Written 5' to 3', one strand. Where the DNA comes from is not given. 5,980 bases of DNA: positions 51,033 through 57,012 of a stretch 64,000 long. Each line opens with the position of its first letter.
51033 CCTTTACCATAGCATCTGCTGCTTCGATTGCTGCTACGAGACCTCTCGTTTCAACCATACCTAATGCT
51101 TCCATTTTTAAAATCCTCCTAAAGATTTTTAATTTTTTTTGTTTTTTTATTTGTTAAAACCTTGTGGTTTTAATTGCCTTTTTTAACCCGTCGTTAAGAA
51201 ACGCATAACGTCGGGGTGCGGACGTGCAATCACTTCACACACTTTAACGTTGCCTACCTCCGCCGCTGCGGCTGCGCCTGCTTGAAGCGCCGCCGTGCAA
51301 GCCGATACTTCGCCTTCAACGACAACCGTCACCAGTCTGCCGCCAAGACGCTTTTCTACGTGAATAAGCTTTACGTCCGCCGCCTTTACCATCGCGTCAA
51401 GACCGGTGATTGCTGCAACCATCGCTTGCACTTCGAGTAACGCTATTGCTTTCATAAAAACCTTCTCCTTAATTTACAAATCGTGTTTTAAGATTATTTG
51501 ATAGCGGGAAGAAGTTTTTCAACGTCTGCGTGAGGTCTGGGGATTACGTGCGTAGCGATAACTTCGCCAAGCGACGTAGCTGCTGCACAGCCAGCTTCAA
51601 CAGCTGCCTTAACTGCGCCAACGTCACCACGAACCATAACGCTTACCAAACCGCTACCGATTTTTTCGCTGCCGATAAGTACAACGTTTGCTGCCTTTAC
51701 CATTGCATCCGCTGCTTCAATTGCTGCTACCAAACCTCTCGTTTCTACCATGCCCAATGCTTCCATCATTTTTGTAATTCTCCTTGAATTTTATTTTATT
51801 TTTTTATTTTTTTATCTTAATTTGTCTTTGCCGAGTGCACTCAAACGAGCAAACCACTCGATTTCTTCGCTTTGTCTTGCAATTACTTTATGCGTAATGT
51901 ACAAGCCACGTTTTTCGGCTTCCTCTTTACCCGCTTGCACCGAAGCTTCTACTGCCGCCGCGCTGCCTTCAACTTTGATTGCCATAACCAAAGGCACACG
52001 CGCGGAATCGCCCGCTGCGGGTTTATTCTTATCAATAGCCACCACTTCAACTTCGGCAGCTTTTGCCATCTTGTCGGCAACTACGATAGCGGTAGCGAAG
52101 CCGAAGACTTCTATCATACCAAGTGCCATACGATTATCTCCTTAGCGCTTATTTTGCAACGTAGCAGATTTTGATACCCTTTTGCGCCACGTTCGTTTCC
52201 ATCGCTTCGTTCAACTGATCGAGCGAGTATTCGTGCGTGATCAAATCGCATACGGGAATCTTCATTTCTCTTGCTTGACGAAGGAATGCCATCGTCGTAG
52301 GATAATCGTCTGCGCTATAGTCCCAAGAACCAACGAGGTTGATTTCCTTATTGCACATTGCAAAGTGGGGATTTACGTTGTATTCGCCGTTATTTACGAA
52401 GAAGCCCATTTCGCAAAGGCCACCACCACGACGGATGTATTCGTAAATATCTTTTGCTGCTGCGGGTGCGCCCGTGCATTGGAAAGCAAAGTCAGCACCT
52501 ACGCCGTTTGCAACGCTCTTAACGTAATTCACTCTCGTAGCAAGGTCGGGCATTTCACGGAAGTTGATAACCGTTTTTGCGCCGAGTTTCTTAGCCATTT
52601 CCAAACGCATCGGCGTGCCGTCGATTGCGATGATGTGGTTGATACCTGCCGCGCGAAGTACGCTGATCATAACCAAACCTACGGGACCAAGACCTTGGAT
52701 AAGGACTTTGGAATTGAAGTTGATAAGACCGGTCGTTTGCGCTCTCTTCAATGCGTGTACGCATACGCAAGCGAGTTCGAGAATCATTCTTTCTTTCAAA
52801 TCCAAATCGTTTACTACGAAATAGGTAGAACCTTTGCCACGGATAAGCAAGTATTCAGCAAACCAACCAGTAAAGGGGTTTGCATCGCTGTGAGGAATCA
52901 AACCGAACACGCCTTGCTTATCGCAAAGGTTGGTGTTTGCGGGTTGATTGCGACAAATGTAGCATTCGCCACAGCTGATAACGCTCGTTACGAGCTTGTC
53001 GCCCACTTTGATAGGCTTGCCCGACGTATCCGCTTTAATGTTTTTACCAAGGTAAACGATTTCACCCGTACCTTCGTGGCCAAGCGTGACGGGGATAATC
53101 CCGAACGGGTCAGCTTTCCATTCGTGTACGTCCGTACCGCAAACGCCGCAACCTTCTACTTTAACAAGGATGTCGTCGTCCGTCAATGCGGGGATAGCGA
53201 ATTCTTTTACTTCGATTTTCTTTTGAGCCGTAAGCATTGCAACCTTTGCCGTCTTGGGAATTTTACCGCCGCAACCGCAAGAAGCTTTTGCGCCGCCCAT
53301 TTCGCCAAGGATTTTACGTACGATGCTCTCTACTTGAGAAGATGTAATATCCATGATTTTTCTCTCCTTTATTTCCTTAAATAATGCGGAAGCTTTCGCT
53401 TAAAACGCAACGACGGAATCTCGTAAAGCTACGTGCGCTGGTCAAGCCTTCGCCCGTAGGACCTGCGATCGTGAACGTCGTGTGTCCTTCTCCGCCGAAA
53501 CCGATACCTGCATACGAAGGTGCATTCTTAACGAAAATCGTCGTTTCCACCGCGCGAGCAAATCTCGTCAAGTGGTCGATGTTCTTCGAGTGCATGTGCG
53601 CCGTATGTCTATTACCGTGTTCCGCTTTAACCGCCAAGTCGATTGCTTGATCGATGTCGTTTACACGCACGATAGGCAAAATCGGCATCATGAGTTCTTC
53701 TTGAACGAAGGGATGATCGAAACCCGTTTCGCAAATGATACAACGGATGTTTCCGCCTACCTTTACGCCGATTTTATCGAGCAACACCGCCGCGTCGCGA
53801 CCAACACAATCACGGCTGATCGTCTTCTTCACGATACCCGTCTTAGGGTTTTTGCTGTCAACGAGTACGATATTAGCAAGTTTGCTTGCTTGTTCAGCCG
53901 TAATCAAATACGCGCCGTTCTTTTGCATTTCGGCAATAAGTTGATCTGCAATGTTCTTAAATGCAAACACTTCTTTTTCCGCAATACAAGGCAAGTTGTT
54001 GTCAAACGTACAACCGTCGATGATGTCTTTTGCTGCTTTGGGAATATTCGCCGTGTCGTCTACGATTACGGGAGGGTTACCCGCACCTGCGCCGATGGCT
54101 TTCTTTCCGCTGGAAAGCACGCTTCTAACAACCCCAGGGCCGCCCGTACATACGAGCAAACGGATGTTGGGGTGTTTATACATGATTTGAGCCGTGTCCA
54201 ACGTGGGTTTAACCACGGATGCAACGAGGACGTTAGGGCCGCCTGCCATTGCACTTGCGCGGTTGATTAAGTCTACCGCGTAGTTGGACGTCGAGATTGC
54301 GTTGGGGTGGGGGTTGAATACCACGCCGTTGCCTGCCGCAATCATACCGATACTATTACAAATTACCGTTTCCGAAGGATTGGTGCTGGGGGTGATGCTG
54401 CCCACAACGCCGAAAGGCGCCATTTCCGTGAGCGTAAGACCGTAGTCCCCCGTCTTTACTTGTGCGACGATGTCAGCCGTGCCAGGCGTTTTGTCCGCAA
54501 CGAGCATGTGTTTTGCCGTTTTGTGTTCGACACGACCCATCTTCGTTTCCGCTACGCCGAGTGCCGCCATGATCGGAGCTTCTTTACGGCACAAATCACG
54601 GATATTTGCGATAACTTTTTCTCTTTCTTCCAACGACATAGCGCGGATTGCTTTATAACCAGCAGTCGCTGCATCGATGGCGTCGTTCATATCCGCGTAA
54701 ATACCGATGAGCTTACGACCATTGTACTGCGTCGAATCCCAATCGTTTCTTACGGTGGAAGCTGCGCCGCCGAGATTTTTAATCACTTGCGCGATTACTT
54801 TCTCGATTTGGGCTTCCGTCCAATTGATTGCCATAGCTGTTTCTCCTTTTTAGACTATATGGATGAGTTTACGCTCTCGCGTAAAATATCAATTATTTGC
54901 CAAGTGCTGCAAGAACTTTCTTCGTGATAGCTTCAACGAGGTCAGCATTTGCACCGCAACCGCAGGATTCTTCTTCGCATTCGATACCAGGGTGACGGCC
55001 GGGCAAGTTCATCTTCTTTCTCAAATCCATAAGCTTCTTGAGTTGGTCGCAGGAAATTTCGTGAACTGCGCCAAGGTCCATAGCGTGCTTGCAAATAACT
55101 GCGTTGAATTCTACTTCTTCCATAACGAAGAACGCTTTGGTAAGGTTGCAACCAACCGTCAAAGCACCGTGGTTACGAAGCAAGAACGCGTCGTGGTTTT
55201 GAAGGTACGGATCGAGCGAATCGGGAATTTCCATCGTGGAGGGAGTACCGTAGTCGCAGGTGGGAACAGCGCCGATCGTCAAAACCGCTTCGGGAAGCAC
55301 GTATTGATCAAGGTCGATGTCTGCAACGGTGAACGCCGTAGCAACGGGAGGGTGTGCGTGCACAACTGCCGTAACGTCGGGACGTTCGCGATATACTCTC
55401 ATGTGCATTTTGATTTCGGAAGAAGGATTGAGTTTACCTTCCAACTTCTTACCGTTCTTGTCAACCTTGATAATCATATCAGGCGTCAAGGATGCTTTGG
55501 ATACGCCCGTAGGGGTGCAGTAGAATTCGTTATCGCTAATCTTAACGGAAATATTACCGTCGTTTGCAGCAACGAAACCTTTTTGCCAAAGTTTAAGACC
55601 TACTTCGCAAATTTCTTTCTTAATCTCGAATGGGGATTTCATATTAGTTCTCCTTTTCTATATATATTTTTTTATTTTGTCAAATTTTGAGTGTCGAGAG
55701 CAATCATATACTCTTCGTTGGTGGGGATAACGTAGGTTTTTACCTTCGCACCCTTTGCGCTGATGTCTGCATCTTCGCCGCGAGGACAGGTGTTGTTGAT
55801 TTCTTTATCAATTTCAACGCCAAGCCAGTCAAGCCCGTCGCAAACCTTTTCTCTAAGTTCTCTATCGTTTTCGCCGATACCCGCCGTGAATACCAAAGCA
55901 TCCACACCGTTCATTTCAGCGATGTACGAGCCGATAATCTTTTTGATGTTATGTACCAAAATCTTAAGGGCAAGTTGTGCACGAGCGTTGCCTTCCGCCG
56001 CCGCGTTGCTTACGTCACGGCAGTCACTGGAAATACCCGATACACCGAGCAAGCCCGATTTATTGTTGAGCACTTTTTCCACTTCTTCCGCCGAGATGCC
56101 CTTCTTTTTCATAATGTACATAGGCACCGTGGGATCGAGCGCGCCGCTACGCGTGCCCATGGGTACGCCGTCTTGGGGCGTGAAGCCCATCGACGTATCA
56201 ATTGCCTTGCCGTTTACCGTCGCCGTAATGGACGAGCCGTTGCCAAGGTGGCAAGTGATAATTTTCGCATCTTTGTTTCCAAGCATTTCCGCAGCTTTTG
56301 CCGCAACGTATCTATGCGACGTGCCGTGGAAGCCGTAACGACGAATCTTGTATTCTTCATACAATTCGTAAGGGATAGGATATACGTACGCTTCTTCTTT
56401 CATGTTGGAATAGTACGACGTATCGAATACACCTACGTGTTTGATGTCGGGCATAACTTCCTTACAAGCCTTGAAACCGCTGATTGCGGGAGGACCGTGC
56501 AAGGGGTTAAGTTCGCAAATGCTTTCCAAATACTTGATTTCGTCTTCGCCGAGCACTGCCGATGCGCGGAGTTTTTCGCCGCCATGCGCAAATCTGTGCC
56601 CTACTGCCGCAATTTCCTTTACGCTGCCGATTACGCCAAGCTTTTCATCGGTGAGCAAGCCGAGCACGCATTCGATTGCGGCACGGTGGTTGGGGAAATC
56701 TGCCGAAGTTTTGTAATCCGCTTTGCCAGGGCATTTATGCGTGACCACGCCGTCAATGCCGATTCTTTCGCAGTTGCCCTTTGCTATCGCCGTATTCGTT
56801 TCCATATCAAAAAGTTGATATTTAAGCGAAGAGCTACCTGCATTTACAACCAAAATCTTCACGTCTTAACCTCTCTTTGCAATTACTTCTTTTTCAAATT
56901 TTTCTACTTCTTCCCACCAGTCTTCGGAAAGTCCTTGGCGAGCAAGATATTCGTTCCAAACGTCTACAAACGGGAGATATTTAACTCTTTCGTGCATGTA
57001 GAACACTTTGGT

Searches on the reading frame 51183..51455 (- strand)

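Call 6: search_protein_families(library=pfam, proteins=[window:51183-51455:-], max_evalue=0.01)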
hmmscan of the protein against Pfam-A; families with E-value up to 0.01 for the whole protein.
window:51183-51455:- (90 aa): 1 family
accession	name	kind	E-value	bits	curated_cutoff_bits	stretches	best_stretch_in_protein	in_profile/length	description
PF00936.24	BMC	-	8e-18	64.6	24.5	1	3-79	1-75/75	BMC domain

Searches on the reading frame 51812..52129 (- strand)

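Call 6: search_protein_families(library=pfam, proteins=[window:51812-52129:-], max_evalue=0.01)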
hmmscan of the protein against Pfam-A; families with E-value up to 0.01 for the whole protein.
window:51812-52129:- (105 aa): 1 family
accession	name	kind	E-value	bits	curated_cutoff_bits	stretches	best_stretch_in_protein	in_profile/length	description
PF00936.24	BMC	-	2.2e-19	69.6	24.5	1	2-85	1-74/75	BMC domain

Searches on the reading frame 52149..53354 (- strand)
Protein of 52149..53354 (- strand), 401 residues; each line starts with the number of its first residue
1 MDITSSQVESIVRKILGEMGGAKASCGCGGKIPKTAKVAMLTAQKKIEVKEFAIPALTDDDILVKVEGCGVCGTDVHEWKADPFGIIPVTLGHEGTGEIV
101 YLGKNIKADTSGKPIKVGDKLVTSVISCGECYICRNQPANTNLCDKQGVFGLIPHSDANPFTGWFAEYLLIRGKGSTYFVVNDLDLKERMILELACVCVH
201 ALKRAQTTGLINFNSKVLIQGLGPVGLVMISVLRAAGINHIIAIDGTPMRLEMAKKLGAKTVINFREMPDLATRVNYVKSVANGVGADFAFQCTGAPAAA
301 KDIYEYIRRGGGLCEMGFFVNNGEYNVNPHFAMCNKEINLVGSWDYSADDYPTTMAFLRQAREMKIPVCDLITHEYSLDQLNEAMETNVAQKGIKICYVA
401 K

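Call 6: search_protein_families(library=pfam, proteins=[window:52149-53354:-], max_evalue=0.01)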
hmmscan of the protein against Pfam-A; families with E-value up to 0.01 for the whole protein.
window:52149-53354:- (401 aa): 4 families
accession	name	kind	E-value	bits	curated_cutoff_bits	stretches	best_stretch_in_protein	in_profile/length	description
PF00107.32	ADH_zinc_N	-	6.9e-24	84.7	31.8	1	224-358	1-127/129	Zinc-binding dehydrogenase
PF08240.17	ADH_N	-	2.1e-17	63.7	23.5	1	59-172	2-95/104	Alcohol dehydrogenase GroES-like domain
PF16912.11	Glu_dehyd_C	-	2e-09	37.7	34.9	1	215-389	32-202/211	Glucose dehydrogenase C-terminus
PF00899.27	ThiF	-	0.0054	16.3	28.1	0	214-245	20-51/238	ThiF family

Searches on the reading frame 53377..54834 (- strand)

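Call 6: search_protein_families(library=pfam, proteins=[window:53377-54834:-], max_evalue=0.01)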
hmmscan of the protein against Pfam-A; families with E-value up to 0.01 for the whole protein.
window:53377-54834:- (485 aa): 1 family
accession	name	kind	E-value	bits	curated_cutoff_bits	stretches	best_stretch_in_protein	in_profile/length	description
PF00171.27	Aldedh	-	7.9e-36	124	23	1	47-454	29-443/461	Aldehyde dehydrogenase family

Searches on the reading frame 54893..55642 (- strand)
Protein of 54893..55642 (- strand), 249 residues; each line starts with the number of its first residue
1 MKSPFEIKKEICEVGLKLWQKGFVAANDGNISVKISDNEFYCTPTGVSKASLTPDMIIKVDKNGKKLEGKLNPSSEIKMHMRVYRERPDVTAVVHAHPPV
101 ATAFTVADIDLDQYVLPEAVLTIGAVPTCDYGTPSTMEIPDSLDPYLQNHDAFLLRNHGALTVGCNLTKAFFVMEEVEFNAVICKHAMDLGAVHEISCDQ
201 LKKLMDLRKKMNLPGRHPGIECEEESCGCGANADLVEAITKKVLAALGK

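Call 6: search_protein_families(library=pfam, proteins=[window:54893-55642:-], max_evalue=0.01)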
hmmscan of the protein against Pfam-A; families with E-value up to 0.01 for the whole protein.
window:54893-55642:- (249 aa): 1 family
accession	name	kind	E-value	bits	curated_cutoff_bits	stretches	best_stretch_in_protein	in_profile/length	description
PF00596.27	Aldolase_II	-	1.8e-47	162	22.2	1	10-181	2-179/183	Class II Aldolase and Adducin N-terminal domain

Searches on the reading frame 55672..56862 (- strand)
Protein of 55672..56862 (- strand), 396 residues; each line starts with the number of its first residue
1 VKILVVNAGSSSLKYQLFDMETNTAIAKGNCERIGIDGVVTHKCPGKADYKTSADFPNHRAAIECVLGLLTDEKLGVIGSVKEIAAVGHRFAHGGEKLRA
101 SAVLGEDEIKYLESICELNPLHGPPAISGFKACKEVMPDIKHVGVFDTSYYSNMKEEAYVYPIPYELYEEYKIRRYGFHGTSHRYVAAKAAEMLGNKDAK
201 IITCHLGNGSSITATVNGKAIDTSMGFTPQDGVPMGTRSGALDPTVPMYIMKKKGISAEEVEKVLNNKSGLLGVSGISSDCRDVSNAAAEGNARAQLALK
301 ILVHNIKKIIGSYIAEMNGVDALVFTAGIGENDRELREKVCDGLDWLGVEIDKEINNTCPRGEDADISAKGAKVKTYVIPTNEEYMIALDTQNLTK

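Call 6: search_protein_families(library=pfam, proteins=[window:55672-56862:-], max_evalue=0.01)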
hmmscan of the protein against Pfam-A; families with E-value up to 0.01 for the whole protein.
window:55672-56862:- (396 aa): 1 family
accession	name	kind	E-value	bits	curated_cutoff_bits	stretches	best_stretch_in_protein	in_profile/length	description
PF00871.23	Acetate_kinase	-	7.7e-138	459.8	22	1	2-388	1-391/392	Acetokinase family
